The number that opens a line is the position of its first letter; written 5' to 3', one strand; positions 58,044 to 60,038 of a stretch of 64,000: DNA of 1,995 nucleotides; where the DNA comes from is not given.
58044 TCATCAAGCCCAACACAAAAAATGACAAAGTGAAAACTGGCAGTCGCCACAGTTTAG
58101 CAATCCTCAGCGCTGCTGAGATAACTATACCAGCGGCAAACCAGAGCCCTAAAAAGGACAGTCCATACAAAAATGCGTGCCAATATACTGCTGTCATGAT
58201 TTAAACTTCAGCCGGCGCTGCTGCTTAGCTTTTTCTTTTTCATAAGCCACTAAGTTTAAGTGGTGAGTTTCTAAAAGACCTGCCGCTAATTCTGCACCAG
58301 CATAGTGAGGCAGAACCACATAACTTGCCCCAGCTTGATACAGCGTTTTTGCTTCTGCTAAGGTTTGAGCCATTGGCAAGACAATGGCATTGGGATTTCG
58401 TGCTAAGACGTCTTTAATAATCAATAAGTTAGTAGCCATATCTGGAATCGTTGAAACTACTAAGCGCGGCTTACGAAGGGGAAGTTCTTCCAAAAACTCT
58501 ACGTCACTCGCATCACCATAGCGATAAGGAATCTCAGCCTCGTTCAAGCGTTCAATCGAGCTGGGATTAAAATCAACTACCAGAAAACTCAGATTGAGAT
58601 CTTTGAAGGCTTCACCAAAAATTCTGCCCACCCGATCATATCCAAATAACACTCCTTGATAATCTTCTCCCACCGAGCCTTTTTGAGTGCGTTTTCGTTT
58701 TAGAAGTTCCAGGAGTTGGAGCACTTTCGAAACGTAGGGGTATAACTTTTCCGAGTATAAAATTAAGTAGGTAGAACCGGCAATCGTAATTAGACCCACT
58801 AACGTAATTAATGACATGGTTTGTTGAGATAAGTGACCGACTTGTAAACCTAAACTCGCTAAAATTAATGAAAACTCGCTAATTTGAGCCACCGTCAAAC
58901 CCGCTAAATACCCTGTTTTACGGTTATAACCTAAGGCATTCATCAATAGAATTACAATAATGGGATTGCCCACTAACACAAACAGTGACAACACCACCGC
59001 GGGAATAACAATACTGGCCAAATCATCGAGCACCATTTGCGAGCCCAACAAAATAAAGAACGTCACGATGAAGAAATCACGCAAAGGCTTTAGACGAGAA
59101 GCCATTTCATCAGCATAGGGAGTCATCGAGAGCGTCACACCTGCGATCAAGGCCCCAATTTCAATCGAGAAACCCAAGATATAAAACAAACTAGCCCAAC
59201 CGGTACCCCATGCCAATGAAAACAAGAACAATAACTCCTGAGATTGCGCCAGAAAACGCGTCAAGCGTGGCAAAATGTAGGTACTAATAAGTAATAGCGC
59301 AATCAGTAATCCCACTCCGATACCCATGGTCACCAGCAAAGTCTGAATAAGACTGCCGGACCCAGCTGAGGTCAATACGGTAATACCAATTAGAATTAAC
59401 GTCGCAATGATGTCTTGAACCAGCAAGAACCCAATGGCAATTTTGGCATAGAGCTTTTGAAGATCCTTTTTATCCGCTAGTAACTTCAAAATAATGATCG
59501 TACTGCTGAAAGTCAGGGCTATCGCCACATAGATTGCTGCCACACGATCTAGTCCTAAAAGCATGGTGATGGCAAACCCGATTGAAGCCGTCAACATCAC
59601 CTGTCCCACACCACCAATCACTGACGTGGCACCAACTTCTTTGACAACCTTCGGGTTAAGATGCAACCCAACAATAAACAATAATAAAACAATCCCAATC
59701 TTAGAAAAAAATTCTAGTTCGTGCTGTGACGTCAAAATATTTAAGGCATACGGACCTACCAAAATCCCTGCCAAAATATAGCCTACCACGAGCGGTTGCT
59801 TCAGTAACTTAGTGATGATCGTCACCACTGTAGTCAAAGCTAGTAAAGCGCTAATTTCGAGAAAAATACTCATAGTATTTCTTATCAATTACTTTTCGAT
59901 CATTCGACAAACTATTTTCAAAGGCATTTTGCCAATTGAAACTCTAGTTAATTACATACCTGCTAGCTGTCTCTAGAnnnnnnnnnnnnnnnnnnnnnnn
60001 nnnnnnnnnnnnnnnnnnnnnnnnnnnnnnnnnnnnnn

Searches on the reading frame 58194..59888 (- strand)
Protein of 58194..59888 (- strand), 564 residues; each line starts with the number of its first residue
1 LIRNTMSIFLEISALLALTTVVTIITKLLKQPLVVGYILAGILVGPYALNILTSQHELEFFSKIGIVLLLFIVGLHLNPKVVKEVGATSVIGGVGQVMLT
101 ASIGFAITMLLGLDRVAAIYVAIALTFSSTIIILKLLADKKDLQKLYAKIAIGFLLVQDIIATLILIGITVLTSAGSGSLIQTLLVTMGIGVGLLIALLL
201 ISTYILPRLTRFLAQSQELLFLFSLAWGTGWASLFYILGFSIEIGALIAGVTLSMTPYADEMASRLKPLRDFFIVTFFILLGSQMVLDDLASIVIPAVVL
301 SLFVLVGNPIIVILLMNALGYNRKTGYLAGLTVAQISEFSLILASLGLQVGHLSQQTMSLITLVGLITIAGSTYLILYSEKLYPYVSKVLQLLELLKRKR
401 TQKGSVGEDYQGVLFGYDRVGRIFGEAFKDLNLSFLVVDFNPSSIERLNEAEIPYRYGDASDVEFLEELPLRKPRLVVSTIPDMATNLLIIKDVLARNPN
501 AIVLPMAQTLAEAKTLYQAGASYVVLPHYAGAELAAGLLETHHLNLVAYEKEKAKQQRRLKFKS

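Call 35: search_protein_families(library=pfam, proteins=[window:58194-59888:-], max_evalue=0.0001)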
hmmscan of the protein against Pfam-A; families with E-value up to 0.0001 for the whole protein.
window:58194-59888:- (564 aa): 2 families
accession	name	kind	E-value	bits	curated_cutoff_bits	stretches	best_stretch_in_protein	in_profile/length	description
PF00999.27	Na_H_Exchanger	-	1.9e-53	182.1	26.2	1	18-370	3-363/375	Sodium/hydrogen exchanger, transmembrane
PF02254.24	TrkA_N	-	1.6e-18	67.5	23.8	1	414-527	3-116/116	TrkA-N domain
